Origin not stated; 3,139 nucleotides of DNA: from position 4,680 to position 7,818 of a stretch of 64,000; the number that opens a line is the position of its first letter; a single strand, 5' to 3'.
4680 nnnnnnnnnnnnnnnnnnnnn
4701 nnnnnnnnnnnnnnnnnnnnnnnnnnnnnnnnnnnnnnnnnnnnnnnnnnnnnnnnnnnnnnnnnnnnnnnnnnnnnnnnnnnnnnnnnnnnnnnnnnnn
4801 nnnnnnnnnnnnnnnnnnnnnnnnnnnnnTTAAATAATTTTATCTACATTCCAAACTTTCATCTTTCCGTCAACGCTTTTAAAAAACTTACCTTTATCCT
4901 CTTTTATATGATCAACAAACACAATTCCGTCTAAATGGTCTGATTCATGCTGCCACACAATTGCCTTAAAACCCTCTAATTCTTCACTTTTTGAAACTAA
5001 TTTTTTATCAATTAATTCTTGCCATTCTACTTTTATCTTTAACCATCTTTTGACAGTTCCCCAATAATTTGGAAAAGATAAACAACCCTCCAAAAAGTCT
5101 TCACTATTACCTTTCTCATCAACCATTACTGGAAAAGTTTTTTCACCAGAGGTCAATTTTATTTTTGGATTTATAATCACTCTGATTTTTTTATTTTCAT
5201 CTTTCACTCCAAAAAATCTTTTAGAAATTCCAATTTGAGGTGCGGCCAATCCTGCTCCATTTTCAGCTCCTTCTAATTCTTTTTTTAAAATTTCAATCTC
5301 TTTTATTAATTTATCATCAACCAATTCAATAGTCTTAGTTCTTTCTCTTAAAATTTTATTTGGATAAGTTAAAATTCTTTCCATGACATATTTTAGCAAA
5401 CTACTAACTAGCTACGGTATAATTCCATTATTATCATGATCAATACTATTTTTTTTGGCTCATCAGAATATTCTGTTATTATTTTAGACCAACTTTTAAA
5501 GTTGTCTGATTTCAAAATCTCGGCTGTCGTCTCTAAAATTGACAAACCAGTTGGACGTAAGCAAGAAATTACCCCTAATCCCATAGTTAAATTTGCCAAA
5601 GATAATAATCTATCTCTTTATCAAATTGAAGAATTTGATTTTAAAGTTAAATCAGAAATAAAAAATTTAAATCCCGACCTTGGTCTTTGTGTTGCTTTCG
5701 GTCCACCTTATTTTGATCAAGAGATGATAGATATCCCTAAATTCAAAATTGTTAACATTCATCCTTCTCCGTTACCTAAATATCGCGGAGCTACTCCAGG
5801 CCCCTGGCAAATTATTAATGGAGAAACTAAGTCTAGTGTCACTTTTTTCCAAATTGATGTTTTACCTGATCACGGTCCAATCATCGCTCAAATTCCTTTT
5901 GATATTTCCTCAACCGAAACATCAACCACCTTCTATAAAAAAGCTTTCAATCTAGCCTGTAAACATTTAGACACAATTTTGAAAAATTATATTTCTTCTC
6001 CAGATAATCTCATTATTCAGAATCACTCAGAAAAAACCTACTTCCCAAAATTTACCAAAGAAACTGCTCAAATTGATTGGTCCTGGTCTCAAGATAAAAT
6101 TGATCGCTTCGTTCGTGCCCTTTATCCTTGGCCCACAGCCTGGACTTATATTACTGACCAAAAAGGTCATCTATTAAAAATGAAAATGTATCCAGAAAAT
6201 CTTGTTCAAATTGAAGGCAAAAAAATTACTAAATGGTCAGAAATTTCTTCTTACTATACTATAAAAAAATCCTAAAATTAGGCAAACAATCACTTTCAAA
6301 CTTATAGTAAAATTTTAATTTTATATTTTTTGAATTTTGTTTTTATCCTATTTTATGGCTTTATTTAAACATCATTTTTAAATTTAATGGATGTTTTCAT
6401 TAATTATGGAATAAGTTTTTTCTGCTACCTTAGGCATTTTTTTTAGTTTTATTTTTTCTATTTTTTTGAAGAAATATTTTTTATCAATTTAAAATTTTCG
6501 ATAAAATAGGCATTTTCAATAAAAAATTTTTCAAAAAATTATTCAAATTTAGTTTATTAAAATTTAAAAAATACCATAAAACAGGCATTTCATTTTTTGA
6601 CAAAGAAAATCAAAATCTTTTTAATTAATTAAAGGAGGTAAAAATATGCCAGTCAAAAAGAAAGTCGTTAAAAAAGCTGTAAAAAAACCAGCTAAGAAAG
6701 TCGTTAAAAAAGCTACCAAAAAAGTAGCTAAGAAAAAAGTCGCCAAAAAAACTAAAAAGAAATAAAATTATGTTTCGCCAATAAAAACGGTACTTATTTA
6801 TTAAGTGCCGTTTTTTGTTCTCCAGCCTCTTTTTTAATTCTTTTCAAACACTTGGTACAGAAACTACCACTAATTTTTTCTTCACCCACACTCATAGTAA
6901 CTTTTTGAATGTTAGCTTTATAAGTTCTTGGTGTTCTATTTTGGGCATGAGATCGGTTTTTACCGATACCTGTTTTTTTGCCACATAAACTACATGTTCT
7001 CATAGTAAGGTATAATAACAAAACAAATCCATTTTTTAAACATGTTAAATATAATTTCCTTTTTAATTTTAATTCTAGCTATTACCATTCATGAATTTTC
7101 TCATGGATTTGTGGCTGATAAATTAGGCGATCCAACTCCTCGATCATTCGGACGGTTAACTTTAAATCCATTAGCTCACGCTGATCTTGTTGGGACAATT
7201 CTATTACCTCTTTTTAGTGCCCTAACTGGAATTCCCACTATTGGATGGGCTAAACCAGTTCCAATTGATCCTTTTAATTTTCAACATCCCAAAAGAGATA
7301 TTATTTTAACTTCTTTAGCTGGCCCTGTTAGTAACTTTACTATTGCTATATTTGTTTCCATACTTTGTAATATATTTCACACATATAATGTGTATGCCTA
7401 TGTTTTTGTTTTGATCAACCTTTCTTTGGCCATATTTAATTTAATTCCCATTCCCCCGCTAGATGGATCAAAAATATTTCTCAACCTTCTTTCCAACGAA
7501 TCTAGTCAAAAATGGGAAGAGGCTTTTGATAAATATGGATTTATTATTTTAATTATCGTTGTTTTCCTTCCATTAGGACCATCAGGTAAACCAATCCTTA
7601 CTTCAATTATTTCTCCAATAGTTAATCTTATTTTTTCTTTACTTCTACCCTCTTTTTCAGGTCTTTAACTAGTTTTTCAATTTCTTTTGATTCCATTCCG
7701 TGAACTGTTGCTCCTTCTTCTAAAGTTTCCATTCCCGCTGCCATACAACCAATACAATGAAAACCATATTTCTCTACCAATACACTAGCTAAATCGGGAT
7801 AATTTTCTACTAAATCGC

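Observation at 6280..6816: Unannotated 39-aa poly-Lys (KKAVKK-repeat) peptide gene behind phased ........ repeats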

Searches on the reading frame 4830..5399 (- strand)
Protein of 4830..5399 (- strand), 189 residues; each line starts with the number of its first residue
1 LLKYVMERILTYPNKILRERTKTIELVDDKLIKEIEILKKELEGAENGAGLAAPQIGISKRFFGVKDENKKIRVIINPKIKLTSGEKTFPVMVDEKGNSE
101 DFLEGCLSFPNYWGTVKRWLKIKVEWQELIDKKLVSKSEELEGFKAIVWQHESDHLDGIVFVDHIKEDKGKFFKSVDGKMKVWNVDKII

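Call 7: search_protein_families(library=pfam, proteins=[window:4830-5399:-], max_evalue=1)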
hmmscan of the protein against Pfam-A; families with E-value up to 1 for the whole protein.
window:4830-5399:- (189 aa): 3 families
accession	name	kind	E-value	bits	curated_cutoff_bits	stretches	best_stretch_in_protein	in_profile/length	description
PF01327.26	Pep_deformylase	-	2e-39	135.1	22.8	1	6-169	1-154/156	Polypeptide deformylase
PF20105.4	DUF6495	-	0.045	14.2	25.2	1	124-185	30-88/156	Family of unknown function (DUF6495)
PF08580.15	KAR9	-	0.28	10.1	24.3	1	115-150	112-147/683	Yeast cortical protein KAR9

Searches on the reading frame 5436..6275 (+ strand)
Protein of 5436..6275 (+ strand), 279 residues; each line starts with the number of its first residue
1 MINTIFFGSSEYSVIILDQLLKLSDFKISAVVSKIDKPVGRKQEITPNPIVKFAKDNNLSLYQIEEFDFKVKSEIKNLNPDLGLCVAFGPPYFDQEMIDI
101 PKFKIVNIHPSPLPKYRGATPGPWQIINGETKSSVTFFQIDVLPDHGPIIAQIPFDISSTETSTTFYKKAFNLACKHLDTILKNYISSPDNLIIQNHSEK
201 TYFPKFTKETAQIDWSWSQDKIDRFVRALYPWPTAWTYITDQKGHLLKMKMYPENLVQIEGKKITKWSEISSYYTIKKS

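Call 7: search_protein_families(library=pfam, proteins=[window:5436-6275:+], max_evalue=1)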
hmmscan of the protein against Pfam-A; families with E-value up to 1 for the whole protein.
window:5436-6275:+ (279 aa): 2 families
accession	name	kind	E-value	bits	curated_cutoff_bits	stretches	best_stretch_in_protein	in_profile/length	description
PF00551.24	Formyl_trans_N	-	6.6e-24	85.1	26.1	1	6-172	5-171/181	Formyl transferase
PF02911.23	Formyl_trans_C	-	1.7e-11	44.6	21.1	1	206-254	2-50/100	Formyl transferase, C-terminal domain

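Call 13: find_homologous_proteins(query=window:5436-6272:+, max_evalue=1e-10)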
Query window:5436-6272:+ (279 aa): 726 proteins with E <= 1e-10 among 969 candidates; the best 120 are listed.
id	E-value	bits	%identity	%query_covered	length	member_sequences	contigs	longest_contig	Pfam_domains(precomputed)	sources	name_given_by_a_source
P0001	4.3e-186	635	100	100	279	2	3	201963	PF00551.25,PF02911.24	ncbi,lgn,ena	-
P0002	4.0e-184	628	99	100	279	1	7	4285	PF00551.25,PF02911.24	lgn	-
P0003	3.9e-173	592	93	100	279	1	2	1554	PF00551.25,PF02911.24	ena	-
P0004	1.6e-172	590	93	100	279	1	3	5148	PF00551.25,PF02911.24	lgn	-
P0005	7.9e-160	549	87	100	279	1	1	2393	PF00551.25,PF02911.24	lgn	-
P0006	1.5e-155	535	84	100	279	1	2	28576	PF00551.25,PF02911.24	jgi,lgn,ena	-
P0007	1.7e-153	528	84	100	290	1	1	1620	PF00551.25,PF02911.24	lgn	-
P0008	9.9e-151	519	81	100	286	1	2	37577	PF00551.25,PF02911.24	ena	-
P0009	6.0e-150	516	81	100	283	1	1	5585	PF00551.25,PF02911.24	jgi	-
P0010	2.7e-149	514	81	100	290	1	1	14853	PF00551.25,PF02911.24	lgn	-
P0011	5.4e-149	513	80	100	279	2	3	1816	PF00551.25,PF02911.24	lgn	-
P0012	1.1e-144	499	77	100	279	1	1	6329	PF00551.25,PF02911.24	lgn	-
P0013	4.0e-143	494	77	100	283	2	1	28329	PF00551.25,PF02911.24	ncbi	-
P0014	4.7e-142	490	76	100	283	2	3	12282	PF00551.25,PF02911.24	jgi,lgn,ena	-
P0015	1.6e-139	482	74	100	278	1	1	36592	PF00551.25,PF02911.24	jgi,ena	-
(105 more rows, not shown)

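Call 16: find_related_loci(query=A2, collection=genome_contigs, flank=4000)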
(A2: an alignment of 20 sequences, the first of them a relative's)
Query A2 (279 aa) in genome_contigs; peptide patterns used: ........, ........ (x = any residue, [..] = any of these).
169 stretches matched a pattern; 81 encode a relative of the query (tblastn E <= 1e-3); the best 80 are kept; 80 distinct loci.
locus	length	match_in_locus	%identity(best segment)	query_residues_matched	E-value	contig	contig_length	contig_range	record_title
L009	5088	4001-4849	72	1-279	6e-139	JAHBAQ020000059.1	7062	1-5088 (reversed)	MAG: Candidatus Shapirobacteria bacterium isolate AQU-07 c_000000095816, whole genome shotgun sequence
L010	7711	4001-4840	71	1-279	2e-136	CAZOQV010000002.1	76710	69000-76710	MAG TPA_asm: uncultured Gammaproteobacteria bacterium isolate SRP192927_co2_309 genome assembly, contig: NODE_227_length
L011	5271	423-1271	72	1-279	2e-136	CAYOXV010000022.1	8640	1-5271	MAG TPA_asm: uncultured Gammaproteobacteria bacterium isolate binchicken_co173_477 genome assembly, contig: NODE_27355_l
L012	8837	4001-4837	71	5-279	3e-136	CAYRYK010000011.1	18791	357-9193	MAG TPA_asm: uncultured Gammaproteobacteria bacterium isolate SRP216815_co1_67 genome assembly, contig: NODE_3467_length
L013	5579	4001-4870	70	1-279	1e-135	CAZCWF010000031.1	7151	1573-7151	MAG TPA_asm: uncultured Gammaproteobacteria bacterium isolate SRP294416_co3_810 genome assembly, contig: NODE_24368_leng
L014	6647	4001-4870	68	1-279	2e-135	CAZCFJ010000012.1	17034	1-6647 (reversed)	MAG TPA_asm: uncultured Gammaproteobacteria bacterium isolate SRP089250_co1_26 genome assembly, contig: NODE_5638_length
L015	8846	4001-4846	70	1-278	3e-134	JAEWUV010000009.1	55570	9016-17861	MAG: Candidatus Parcubacteria bacterium isolate OH_SDB_33 k127_316173, whole genome shotgun sequence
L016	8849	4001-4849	70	1-279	4e-134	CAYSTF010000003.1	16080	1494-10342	MAG TPA_asm: uncultured Gammaproteobacteria bacterium isolate SRP263991_co3_231 genome assembly, contig: NODE_4106_lengt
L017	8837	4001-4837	70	1-279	9e-134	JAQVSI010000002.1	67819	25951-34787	MAG: Candidatus Shapirobacteria bacterium isolate STF1_270 NODE_727_length_67819_cov_4.712861_Sandtown_F1, whole genome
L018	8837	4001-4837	70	1-279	1e-133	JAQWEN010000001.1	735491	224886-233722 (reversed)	MAG: Candidatus Shapirobacteria bacterium isolate STF2_76 NODE_1_length_735491_cov_9.474058_Sandtown_F2, whole genome sh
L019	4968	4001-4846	70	1-278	2e-133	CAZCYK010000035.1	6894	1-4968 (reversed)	MAG TPA_asm: uncultured Gammaproteobacteria bacterium isolate SRP263991_co6_449 genome assembly, contig: NODE_15950_leng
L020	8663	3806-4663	70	1-278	2e-132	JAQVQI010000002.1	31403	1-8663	MAG: Candidatus Shapirobacteria bacterium isolate STF1_223 NODE_3031_length_31403_cov_6.598670_Sandtown_F1, whole genome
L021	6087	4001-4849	68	1-279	2e-131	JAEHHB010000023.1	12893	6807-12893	Candidatus Shapirobacteria bacterium S2_F12 S2_F12__23, whole genome shotgun sequence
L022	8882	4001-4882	69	1-279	7e-131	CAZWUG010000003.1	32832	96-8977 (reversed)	MAG TPA_asm: uncultured Gammaproteobacteria bacterium isolate SRP192927_co2_814 genome assembly, contig: NODE_1667_lengt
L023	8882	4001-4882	67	1-279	2e-130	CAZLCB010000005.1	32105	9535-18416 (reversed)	MAG TPA_asm: uncultured Gammaproteobacteria bacterium isolate SRP239243_co1_273 genome assembly, contig: NODE_1910_lengt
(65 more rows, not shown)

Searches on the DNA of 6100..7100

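Call 14: search_rna_families(source=window, start=6100, end=7100, threshold=evalue, max_evalue=5)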
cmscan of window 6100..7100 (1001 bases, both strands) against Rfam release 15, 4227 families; matches with E-value up to 5: 7.
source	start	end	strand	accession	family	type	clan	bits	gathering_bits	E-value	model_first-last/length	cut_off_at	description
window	6780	6863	-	RF02713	MCS4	Gene; sRNA;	-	23.7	56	0.75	1-123/123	no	Mycoplasma sRNA MCS4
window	6381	6412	+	RF01379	CRISPR-DR66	Gene; CRISPR;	CL00014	19.7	45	1.4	1-37/37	no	CRISPR RNA direct repeat element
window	6846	6930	-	RF01286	snoR26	Gene; snRNA; snoRNA; CD-box;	-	19.5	47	1.5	1-94/94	no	Small nucleolar RNA snoR26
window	6712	6816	+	RF04184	BTnc060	Gene; sRNA;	-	18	228.9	4.3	1-213/213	no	Bacteroides sRNA BTnc060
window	6946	6998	-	RF01625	ceN28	Gene; snRNA; snoRNA; CD-box;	-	15.9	70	3.4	1-88/88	no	Caenorhabditis snoRNA ceN28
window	6717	6834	-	RF00908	MIR529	Gene; miRNA;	-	14.7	75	3.7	1-131/131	no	MIR529 microRNA precursor family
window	6110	6181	-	RF02288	TtnuCD11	Gene; snRNA; snoRNA; CD-box;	-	13.2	70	4.2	1-74/74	no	Tetrahymena snoRNA TtnuCD11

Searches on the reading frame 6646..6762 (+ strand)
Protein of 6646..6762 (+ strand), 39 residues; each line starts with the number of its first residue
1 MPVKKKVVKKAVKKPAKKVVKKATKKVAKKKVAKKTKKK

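Call 7: search_protein_families(library=pfam, proteins=[window:6646-6762:+], max_evalue=1)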
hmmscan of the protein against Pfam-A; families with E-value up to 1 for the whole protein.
seq(39 aa): 0 families

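Call 8: search_protein_families(library=ncbifam, proteins=[window:6646-6762:+], max_evalue=10)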
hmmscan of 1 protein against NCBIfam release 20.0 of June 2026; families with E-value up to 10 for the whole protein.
seq(39 aa): 0 families

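Call 10: find_encoding_contigs(protein=window:6646-6762:+, flank=6000, max_places=8)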
Protein seq(39 aa) (39 aa): 14 contigs read that carry it; 8 places shown.
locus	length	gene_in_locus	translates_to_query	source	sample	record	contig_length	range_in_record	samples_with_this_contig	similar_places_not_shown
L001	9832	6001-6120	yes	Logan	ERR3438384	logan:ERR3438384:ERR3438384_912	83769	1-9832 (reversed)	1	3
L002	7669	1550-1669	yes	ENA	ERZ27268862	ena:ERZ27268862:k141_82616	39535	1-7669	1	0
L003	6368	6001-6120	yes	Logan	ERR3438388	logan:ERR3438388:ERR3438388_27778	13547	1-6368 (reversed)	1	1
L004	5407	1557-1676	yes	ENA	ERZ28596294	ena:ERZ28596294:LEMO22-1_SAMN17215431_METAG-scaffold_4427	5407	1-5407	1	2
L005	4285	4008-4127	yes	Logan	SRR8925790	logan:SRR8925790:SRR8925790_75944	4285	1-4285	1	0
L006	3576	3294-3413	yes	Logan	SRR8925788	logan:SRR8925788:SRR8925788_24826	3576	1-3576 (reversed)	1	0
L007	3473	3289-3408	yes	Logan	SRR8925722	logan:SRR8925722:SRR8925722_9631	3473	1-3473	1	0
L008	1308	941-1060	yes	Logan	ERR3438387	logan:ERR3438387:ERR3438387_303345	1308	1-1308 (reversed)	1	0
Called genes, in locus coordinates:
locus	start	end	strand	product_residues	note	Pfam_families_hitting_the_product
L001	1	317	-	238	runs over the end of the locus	PF00005:ABC_tran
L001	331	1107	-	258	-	PF01061:ABC2_membrane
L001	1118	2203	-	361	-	PF00022:Actin, PF06723:MreB_Mbl, PF00012:HSP70, PF14450:FtsA (weak)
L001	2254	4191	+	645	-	PF04932:Wzy_C, PF00515:TPR_1 (faint), PF07719:TPR_2 (faint), PF13181:TPR_8 (faint), PF13431:TPR_17 (faint), PF21033:RMD1-3 (faint), PF13414:TPR_11 (faint), PF14559:TPR_19 (faint)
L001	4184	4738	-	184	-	PF01327:Pep_deformylase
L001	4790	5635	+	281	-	PF00551:Formyl_trans_N, PF02911:Formyl_trans_C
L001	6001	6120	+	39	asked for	-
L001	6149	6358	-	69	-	PF00830:Ribosomal_L28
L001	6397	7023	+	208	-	PF02163:Peptidase_M50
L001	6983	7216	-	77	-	PF08984:DUF1858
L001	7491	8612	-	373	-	PF13692:Glyco_trans_1_4 (faint), PF06925:MGDG_synth, PF02350:Epimerase_2 (weak), PF00534:Glycos_transf_1, PF04101:Glyco_tran_28_C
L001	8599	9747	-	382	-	PF06925:MGDG_synth, PF04101:Glyco_tran_28_C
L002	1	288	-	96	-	?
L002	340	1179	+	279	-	PF00551:Formyl_trans_N, PF02911:Formyl_trans_C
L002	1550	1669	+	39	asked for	-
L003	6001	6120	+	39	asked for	-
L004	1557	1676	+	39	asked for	-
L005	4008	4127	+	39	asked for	-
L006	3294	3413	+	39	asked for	-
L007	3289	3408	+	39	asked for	-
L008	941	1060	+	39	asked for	-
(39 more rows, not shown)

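Call 23: list_cluster_members(proteins=[window:6646-6762:+, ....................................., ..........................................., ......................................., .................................])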
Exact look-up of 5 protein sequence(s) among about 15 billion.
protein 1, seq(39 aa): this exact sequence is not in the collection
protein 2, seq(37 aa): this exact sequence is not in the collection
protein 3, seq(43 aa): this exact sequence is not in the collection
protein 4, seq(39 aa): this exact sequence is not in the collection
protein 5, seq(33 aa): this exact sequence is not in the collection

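Call 31: search_protein_representatives(protein=window:6646-6762:+)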
Query: 39 residues. Proteins with E-value up to 0.001 (for the whole library): 0; up to 1e-10: 0; up to 1e-30: 0. The best 0 are listed.

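Call 39: search_solved_structures(query=window:6646-6762:+, max_evalue=10)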
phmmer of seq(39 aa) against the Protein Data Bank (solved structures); distinct sequences matched with E-value up to 10: 1.
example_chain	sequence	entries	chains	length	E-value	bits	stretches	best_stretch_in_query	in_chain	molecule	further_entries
3j6x_67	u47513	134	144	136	9.2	10.5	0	20-38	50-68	60S ribosomal protein L27 | 60S ribosomal protein L27-A | 60S ribosomal protein rpL27 (L27e)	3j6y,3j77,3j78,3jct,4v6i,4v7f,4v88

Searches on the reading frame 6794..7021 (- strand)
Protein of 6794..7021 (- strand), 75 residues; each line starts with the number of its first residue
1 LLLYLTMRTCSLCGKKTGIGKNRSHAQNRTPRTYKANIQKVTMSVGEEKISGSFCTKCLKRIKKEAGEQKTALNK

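Call 7: search_protein_families(library=pfam, proteins=[window:6794-7021:-], max_evalue=1)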
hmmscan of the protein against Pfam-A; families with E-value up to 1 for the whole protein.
window:6794-7021:- (75 aa): 8 families
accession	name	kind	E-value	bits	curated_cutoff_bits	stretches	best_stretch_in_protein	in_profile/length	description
PF00830.24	Ribosomal_L28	-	4.7e-15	55.8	27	1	8-65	1-60/60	Ribosomal L28 family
PF14471.11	DUF4428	-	0.013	15.8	27.8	1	9-22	1-14/51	Domain of unknown function (DUF4428)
PF10621.14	FpoO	-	0.057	14.1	25.2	1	28-66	67-104/110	F420H2 dehydrogenase subunit FpoO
PF18716.7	VATC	-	0.071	13.4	26.6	0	48-69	20-42/43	Vms1-associating treble clef domain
PF13240.11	Zn_Ribbon_1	-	0.11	12.7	25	0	54-58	15-19/23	zinc-ribbon domain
PF10367.15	zf-Vps39_C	-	0.27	11.3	24.7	0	8-16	10-18/41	Vacuolar sorting protein 39 C-terminal zinc finger domain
PF16919.11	PknG_rubred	-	0.29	11.6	28.5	0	7-26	36-55/74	Protein kinase G rubredoxin domain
PF22635.1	I-TevI_ZnF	-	0.48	10.8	27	0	51-61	12-22/31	Intron-associated endonuclease 1 zinc finger domain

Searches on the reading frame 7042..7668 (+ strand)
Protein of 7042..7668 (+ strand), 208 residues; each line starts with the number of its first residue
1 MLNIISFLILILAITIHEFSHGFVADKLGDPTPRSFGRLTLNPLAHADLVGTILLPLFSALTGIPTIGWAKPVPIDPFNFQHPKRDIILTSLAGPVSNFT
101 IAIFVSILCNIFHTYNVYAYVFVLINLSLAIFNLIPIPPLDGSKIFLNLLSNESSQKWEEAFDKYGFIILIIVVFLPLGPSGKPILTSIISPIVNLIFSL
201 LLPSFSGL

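Call 7: search_protein_families(library=pfam, proteins=[window:7042-7668:+], max_evalue=1)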
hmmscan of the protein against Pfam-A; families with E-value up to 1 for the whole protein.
window:7042-7668:+ (208 aa): 3 families
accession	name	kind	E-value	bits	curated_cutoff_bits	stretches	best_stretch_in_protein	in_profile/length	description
PF02163.28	Peptidase_M50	-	3.5e-16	59.6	27.2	2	118-172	162-220/221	Peptidase family M50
PF09335.16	VTT_dom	-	0.0053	17.7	33.9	1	99-181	16-85/123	VTT domain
PF06695.16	Sm_multidrug_ex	-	0.13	13.3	30.7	1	100-182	17-89/121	Putative small multi-drug export protein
